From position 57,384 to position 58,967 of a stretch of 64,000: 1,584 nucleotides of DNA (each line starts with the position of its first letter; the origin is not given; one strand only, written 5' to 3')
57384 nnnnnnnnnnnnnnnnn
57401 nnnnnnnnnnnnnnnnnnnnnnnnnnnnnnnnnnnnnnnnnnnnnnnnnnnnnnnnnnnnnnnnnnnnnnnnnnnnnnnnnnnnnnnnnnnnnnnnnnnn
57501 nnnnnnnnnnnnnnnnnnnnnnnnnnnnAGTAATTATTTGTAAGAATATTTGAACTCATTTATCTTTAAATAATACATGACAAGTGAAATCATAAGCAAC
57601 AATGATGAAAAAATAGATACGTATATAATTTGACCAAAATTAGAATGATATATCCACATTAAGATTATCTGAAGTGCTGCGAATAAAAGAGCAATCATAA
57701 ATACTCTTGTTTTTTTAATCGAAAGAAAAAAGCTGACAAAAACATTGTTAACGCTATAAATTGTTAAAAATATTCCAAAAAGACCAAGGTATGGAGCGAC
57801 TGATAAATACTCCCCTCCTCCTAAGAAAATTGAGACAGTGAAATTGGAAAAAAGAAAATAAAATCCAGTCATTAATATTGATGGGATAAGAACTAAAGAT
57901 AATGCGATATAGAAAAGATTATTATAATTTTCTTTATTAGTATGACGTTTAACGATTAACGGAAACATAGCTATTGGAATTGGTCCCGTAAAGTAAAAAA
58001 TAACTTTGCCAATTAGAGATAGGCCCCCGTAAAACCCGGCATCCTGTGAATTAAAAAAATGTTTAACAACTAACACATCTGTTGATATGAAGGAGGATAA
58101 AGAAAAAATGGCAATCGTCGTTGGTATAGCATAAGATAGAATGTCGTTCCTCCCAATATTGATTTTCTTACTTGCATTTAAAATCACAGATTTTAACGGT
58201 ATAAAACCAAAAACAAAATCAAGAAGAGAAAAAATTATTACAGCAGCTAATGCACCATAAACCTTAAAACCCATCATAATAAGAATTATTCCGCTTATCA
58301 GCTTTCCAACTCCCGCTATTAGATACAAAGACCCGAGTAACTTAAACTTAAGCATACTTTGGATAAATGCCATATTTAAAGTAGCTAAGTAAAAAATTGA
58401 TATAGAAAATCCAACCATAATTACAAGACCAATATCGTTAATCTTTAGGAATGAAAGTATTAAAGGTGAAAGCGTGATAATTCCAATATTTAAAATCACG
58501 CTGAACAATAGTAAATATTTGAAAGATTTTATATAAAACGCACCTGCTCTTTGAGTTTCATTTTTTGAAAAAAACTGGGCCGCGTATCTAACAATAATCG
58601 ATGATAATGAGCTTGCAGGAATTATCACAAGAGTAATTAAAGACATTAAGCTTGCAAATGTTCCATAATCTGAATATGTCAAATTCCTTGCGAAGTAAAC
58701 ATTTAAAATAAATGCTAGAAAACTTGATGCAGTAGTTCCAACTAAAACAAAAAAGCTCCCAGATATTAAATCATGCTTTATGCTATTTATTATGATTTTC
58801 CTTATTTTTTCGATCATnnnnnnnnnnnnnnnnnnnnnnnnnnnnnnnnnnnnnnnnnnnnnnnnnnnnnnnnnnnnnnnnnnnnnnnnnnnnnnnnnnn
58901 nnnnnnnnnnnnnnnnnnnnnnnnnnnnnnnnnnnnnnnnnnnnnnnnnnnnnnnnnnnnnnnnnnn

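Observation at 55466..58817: Three-gene extracytoplasmic glycosylation module: Wzx-type flippase, DPM-synthase-like GT2, PMT/ArnT-like GT-C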

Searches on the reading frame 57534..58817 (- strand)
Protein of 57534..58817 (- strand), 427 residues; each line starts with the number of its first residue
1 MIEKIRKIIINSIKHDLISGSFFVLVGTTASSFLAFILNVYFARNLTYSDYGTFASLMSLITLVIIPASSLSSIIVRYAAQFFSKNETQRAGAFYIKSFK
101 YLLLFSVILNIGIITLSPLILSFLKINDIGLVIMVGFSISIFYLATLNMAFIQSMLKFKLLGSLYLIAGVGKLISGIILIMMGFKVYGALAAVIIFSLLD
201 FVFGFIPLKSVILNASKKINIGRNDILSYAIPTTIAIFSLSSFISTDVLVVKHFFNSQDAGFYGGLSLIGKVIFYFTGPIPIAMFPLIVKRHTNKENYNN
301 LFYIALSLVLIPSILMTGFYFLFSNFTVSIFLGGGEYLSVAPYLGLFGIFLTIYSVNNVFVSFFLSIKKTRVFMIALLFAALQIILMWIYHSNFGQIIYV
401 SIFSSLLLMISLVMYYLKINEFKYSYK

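Call 3: search_protein_families(library=pfam, proteins=[window:57534-58817:-], max_evalue=0.01)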
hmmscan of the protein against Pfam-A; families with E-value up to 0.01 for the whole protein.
window:57534-58817:- (427 aa): 2 families
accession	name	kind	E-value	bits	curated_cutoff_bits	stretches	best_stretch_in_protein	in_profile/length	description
PF01943.22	Polysacc_synt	-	8.4e-05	22.6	28.2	1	19-290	3-272/274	Polysaccharide biosynthesis protein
PF01554.23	MatE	-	0.0045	17.1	24.9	1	232-386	1-158/161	MatE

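Call 4: search_protein_families(library=ncbifam, proteins=[window:57534-58817:-], max_evalue=0.01)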
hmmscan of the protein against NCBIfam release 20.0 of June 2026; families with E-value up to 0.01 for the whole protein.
window:57534-58817:- (427 aa): 0 families

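Call 17: search_solved_structures(query=window:57534-58817:-, max_evalue=10, show_alignments=2)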
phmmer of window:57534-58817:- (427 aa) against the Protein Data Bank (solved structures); distinct sequences matched with E-value up to 10: 0.

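Call 23: find_homologous_proteins(query=window:57534-58817:-, max_evalue=0.00001)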
Query window:57534-58817:- (427 aa): 496 proteins with E <= 0.00001 among 8000 candidates; the best 120 are listed.
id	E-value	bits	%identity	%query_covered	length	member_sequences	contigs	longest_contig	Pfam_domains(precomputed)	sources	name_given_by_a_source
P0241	7.7e-241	818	95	99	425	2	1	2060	-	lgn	-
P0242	1.7e-208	711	80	100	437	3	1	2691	PF01943.23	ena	-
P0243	6.3e-208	709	80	100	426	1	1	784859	PF01943.23,PF13440.12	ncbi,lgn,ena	-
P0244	2.6e-206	704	80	100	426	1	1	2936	PF01943.23,PF13440.12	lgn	-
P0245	4.7e-202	690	79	100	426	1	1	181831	PF01943.23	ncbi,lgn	-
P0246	8.6e-201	686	77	100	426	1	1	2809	PF01943.23,PF13440.12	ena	-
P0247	1.5e-184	632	71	99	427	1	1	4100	PF01943.23,PF13440.12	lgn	-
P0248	2.8e-178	612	72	96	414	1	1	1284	PF01943.23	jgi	jgi:O-antigen/teichoic acid export membrane protein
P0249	2.0e-172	592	66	98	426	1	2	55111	PF01943.23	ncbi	-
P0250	6.6e-172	591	67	99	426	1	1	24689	PF01943.23,PF01554.24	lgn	-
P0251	6.8e-171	587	66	99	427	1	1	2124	PF01943.23,PF13440.12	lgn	-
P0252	1.7e-170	586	67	100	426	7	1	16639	PF01943.23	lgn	-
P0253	1.9e-170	586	67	100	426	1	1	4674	PF01554.24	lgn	-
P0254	8.0e-170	584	65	93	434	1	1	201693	PF01943.23,PF13440.12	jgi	-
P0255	2.4e-169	582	65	99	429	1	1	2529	PF01943.23,PF01554.24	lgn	-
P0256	3.5e-169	582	65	100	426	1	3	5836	PF01943.23,PF13440.12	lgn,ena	-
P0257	3.5e-169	582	65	100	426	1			PF01943.23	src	-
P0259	1.2e-168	580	66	90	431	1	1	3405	PF01943.23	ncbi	-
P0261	6.4e-168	577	68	98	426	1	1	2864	PF01943.23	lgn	-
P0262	6.2e-167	574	65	94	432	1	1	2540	PF01943.23,PF13440.12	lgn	-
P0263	1.8e-166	573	62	100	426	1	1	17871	PF01943.23,PF13440.12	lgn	-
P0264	6.6e-166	571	66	100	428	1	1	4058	PF01943.23,PF13440.12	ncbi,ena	-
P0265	2.5e-165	569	65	100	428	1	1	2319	PF13440.12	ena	-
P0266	8.3e-165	567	65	98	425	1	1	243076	PF01943.23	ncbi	-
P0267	1.0e-164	567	65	99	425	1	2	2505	PF01943.23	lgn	-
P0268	2.0e-164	566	66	97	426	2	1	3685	PF01943.23,PF01554.24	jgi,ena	-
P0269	4.5e-164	565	66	92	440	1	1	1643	PF01943.23,PF13440.12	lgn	-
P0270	1.1e-163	563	63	94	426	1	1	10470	PF01943.23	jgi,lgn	-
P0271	1.2e-162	560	65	98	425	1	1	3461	PF01943.23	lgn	-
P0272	1.7e-162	560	63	98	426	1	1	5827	PF01943.23,PF13440.12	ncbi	-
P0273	1.4e-159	550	63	98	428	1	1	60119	PF01943.23,PF13440.12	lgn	-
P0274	3.6e-159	549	64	95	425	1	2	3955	PF01943.23,PF13440.12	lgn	-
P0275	8.5e-159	547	63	95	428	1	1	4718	PF01943.23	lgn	-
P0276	8.6e-159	547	62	100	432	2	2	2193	PF01943.23,PF13440.12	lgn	-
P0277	1.1e-158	547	62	94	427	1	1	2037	PF01943.23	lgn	-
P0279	2.2e-156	539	66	96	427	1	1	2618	PF01943.23,PF13440.12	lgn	-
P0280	8.2e-156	538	62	100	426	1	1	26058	PF01943.23,PF13440.12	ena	-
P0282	1.2e-154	534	60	99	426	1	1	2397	PF01943.23,PF13440.12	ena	-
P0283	5.3e-152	525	61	98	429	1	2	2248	PF13440.12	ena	-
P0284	4.2e-151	522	62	95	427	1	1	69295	PF01943.23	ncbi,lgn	-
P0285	3.9e-150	519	60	97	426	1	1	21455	PF01943.23,PF13440.12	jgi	jgi:O-antigen/teichoic acid export membrane protein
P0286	1.9e-149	517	63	96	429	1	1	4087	PF01943.23,PF01554.24,PF13440.12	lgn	-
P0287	2.3e-148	513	61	91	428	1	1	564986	PF01943.23,PF13440.12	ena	-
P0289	3.0e-143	496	56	100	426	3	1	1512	PF01943.23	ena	-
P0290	5.3e-143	495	57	93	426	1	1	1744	PF01943.23,PF13440.12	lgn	-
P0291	1.2e-142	494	58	94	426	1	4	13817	PF01943.23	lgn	-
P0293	1.2e-135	471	57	98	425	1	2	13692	PF01943.23,PF13440.12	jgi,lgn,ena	-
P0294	4.2e-135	469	56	100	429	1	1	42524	PF01943.23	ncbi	-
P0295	3.3e-134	466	56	96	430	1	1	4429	PF01943.23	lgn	-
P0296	9.8e-133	462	57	96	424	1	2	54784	PF01943.23,PF13440.12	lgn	-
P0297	6.1e-131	456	57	96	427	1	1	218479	PF01943.23,PF13440.12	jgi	jgi:O-antigen/teichoic acid export membrane protein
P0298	1.9e-128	448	53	99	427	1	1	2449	PF01943.23,PF13440.12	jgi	-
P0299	2.9e-122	427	52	99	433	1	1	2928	PF01943.23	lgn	-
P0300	1.1e-120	422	51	94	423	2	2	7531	PF01943.23,PF13440.12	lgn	-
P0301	2.3e-119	418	51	93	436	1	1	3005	PF01943.23,PF13440.12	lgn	-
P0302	2.7e-118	414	50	93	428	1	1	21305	PF01943.23,PF13440.12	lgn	-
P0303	7.4e-118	413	51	100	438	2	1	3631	PF01943.23,PF13440.12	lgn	-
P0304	6.5e-117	410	50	95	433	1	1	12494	PF01943.23,PF13440.12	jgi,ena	-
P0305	1.2e-116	409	50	95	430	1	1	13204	PF01943.23,PF13440.12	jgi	jgi:O-antigen/teichoic acid export membrane protein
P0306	1.9e-116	408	50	92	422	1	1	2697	PF01943.23,PF13440.12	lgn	-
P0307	3.3e-116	407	54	84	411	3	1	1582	PF01943.23,PF13440.12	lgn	-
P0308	3.8e-116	407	50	97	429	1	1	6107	PF01943.23,PF13440.12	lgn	-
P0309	1.2e-115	405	49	95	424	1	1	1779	PF01943.23,PF13440.12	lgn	-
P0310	6.8e-115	403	47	97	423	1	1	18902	PF01943.23,PF13440.12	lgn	-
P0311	7.6e-115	403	51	98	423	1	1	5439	PF01943.23,PF13440.12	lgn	-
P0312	2.9e-114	401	48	94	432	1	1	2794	PF01943.23,PF13440.12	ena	-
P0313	8.0e-114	399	49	94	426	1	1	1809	PF01943.23,PF13440.12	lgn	-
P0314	1.2e-113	399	48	100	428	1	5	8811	PF01943.23,PF13440.12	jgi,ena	-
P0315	1.2e-113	399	50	95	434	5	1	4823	PF01943.23,PF13440.12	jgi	-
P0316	1.5e-113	399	47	97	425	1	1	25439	PF01943.23,PF13440.12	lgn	-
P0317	1.9e-113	398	49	98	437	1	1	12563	PF01943.23,PF13440.12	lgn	-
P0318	2.1e-113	398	49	97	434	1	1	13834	PF01943.23,PF13440.12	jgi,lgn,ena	-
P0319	2.1e-113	398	50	95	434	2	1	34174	PF01943.23,PF13440.12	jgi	-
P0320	2.0e-112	395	51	95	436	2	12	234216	PF01943.23,PF13440.12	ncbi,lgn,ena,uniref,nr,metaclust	ncbi:hypothetical protein A3F29_00460 [Candidatus Roizmanbacteria bacterium RIFCSPHIGHO2_12_FULL_33_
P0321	2.1e-112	395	49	96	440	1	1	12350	PF01943.23,PF13440.12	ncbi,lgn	ncbi:MAG: oligosaccharide flippase family protein [Candidatus Levyibacteriota bacterium]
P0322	3.5e-112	394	48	97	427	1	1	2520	PF01943.23,PF13440.12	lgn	-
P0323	3.8e-112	394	47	94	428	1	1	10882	PF01943.23,PF13440.12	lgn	-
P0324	4.3e-112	394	49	97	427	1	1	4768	PF01943.23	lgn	-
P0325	4.5e-112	394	49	95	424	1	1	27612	PF01943.23,PF13440.12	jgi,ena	-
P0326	9.4e-112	393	49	93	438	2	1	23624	PF01943.23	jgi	-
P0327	9.5e-112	393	50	98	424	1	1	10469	PF01943.23,PF13440.12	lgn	-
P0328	1.1e-111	392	49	96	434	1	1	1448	PF01943.23,PF13440.12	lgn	-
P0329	1.3e-111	392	51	96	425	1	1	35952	PF01943.23,PF13440.12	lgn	-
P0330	2.2e-111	391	48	97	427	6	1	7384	PF01943.23,PF13440.12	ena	-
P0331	2.6e-111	391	48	95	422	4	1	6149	PF01943.23,PF13440.12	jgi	jgi:O-antigen/teichoic acid export membrane protein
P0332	3.2e-111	391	49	95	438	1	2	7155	PF01943.23,PF13440.12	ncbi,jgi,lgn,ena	-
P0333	3.9e-111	391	50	95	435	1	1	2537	PF01943.23,PF13440.12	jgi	-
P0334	4.4e-111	390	50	98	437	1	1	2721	PF01943.23,PF13440.12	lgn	-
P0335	5.8e-111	390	49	92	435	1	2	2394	PF01943.23,PF13440.12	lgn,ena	-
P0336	6.8e-111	390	49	95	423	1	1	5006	PF01943.23,PF13440.12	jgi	jgi:O-antigen/teichoic acid export membrane protein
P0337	8.1e-111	389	50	95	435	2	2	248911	PF01943.23,PF13440.12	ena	-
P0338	1.3e-110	389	50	93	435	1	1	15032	PF01943.23,PF13440.12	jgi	jgi:O-antigen/teichoic acid export membrane protein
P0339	1.7e-110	388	48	90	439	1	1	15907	PF01943.23,PF13440.12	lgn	-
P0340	1.7e-110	388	49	98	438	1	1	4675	PF01943.23,PF13440.12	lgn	-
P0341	2.9e-110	388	49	99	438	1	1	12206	PF01943.23,PF13440.12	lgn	-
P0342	5.1e-110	387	50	95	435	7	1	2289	PF01943.23,PF13440.12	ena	-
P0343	6.5e-110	387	48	92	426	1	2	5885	PF01943.23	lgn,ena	-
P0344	8.7e-110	386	48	98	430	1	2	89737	PF01943.23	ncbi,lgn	-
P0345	1.2e-109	386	47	98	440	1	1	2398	PF01943.23,PF13440.12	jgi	jgi:O-antigen/teichoic acid export membrane protein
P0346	1.5e-109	385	50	93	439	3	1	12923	PF01943.23,PF13440.12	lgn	-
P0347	1.7e-109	385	47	97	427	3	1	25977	PF01943.23,PF13440.12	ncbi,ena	-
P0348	1.8e-109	385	47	94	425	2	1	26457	PF01943.23,PF13440.12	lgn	-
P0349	2.3e-109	385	46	95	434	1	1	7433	PF01943.23,PF13440.12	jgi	-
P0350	2.6e-109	385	47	98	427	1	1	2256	PF01943.23,PF13440.12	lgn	-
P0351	3.0e-109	384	49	97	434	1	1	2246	PF01943.23,PF13440.12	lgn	-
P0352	3.1e-109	384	49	95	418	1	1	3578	PF01943.23,PF13440.12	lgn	-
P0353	3.4e-109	384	49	90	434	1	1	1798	PF01943.23,PF13440.12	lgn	-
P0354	8.8e-109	383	49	95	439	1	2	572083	PF01943.23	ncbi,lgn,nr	ncbi:oligosaccharide flippase family protein [Patescibacteria group bacterium]|nr:oligosaccharide fl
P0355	1.1e-108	382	48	99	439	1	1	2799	PF01943.23,PF13440.12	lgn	-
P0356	1.9e-108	382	46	97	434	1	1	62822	PF01943.23,PF13440.12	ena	-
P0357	1.9e-108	382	46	97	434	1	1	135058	PF01943.23,PF13440.12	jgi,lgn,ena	-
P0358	2.1e-108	382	49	93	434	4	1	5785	PF01943.23,PF13440.12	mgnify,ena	mgnify:FL=1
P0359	2.2e-108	381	49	92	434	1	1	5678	PF01943.23,PF13440.12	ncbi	-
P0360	2.5e-108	381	49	95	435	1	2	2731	PF01943.23,PF13440.12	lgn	-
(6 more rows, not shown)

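Call 34: predict_structure(alignment_id=A3)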
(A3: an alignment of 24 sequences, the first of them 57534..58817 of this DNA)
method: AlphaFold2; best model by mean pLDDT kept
length: 427 residues; sequences in the alignment: 24
mean_pLDDT: 85.6   pTM: 0.85
mean pLDDT of the five models: 85.6, 85.5, 83.4, 81.4, 81.2
residues with pLDDT >= 90: 144; 70-90: 263; 50-70: 17; < 50: 3
segments of 3 or more residues with pLDDT < 50: 425-427
pLDDT, mean of each block of 10 residues (from residue 1): 71 64 77 80 83 86 80 87 88 91 91 91 88 91 91 88 86 89 91 87 89 81 77 88 79 83 83 79 86 85 88 91 89 82 91 93 91 94 91 90 95 90 51
secondary structure, 60 per line:
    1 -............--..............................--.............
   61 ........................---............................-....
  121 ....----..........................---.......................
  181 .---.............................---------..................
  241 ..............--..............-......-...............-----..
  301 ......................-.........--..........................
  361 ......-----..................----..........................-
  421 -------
elements in order: H2-13 H16-45 H48-84 H88-115 H117-124 H129-154 H158-181 H185-213 H223-254 H257-270 H272-277 H279-293 H299-322 H324-332 H335-366 H372-389 H394-419

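Call 40: fold_search(model_id=the predicted structure, library=pdb)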
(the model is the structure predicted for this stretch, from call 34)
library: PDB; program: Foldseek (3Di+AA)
matches with E <= 10: 381; with E <= 0.001: 57
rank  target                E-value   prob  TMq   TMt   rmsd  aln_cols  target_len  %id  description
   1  3vvr_A                7.4e-08  1.00  0.72  0.70   4.8       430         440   12  Crystal structure of MATE in complex with MaD5 (released 2013-04-03)
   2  3wbn_A                8.0e-08  1.00  0.73  0.69   4.6       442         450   12  Crystal structure of MATE in complex with MaL6 (released 2013-06-12)
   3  3vvs_A                3.3e-07  1.00  0.72  0.69   5.2       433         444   12  Crystal structure of MATE in complex with MaD3S (released 2013-04-03)
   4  4mlb_A                3.6e-07  1.00  0.74  0.70   4.8       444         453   12  Reverse polarity of binding pocket suggests different function of a MOP superfamily transporter from Pyrococcus furios (released 2013-09-25)
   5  6gwh                  5.0e-07  1.00  0.74  0.72   4.6       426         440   13  Outward-facing conformation of a multidrug resistance MATE family transporter of the MOP superfamily. (released 2019-06-05)
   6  6ids                  6.2e-07  1.00  0.75  0.73   4.5       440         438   15  Crystal structure of Vibrio cholerae MATE transporter VcmN D35N mutant (released 2019-01-16)
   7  3vvo                  7.0e-07  1.00  0.68  0.65   5.6       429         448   12  Crystal structure of MATE in the bent conformation (released 2013-04-03)
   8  6idp                  9.6e-07  1.00  0.73  0.71   4.8       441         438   16  Crystal structure of Vibrio cholerae MATE transporter VcmN in the straight form (released 2019-01-16)
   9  6hfb_C                9.6e-07  1.00  0.73  0.69   4.8       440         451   12  Outward-facing conformation of a multidrug resistance MATE family transporter of the MOP superfamily. (released 2019-06-12)
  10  6hfb_B                1.0e-06  1.00  0.77  0.73   4.8       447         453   12  Outward-facing conformation of a multidrug resistance MATE family transporter of the MOP superfamily. (released 2019-06-12)
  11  7php_A                1.1e-06  1.00  0.75  0.71   5.0       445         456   12  Structure of Multidrug and Toxin Compound Extrusion (MATE) transporter NorM by NabFab-fiducial assisted cryo-EM (released 2021-09-01)
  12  6nc9                  1.1e-06  1.00  0.73  0.66   4.3       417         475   18  Lipid II flippase MurJ, outward-facing conformation (released 2019-04-17)
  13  6hfb_D                1.1e-06  1.00  0.72  0.68   4.9       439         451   11  Outward-facing conformation of a multidrug resistance MATE family transporter of the MOP superfamily. (released 2019-06-12)
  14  3w4t                  1.1e-06  1.00  0.72  0.69   5.0       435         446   11  Crystal structure of MATE P26A mutant (released 2013-04-03)
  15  6z70_A                1.2e-06  1.00  0.73  0.70   4.8       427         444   14  Structure of the MATE family multidrug resistance transporter Aq_128 from Aquifex aeolicus in the outward-facing state (released 2021-12-01)
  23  9g9p_A                3.0e-06  1.00  0.75  0.78   3.9       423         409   14  Lipid III flippase WzxE with NB10 and NB7 nanobodies in inward-facing conformation - crystal 2 (released 2025-01-22)
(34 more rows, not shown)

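Call 55: list_cluster_members(proteins=[P0001, P0121, window:57534-58817:-])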
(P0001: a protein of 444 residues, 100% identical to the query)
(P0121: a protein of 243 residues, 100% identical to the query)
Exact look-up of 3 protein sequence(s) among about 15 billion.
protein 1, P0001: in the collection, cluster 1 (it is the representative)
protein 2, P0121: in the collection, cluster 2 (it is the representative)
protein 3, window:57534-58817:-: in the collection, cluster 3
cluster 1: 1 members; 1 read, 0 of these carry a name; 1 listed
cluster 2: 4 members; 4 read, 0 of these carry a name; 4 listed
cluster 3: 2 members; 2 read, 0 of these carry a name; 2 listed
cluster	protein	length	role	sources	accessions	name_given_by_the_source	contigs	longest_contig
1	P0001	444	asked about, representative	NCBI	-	-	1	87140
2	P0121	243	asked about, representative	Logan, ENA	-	-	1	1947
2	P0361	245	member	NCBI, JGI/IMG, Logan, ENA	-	-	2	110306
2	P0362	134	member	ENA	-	-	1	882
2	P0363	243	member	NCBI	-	-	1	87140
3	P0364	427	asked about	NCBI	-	-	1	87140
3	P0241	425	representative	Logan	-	-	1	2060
